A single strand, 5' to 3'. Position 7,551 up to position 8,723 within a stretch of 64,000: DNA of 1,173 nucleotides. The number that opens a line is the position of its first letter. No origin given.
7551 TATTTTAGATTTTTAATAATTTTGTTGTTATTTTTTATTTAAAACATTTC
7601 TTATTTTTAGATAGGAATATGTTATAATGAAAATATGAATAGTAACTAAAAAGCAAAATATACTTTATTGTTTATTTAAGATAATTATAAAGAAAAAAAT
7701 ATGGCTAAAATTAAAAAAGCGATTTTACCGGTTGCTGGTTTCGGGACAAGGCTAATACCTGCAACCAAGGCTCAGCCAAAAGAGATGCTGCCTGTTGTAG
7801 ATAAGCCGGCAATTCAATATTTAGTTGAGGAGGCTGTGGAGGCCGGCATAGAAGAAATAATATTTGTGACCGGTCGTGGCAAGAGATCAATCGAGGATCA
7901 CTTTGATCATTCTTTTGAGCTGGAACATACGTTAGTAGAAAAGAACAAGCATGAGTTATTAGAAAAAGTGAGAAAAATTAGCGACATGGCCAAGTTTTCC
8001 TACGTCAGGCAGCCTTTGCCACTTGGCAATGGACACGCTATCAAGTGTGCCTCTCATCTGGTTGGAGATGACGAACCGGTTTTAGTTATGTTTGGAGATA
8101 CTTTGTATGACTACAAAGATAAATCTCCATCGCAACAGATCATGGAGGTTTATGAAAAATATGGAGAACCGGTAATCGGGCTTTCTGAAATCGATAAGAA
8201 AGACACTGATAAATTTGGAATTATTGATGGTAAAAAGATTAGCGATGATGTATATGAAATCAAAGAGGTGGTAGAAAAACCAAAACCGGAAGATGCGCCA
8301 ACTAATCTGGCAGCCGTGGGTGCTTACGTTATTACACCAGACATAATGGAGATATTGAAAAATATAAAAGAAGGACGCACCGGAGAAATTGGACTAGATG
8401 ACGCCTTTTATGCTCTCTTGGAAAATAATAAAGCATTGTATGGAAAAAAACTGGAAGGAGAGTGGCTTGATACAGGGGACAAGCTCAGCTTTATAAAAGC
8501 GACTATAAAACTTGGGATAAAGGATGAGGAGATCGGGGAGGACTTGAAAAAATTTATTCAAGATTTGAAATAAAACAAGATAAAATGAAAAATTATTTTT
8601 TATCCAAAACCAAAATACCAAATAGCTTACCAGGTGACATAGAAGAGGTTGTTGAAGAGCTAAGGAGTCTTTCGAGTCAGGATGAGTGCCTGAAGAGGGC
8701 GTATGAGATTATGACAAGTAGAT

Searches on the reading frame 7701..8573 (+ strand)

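Call 59: search_protein_families(library=pfam, proteins=[window:7701-8573:+], max_evalue=0.00001)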
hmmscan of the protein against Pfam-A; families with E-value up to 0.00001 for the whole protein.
window:7701-8573:+ (290 aa): 1 family
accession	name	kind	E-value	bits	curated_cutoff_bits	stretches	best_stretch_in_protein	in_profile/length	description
PF00483.29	NTP_transferase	-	6e-33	114.9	21.2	1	7-269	2-240/245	Nucleotidyl transferase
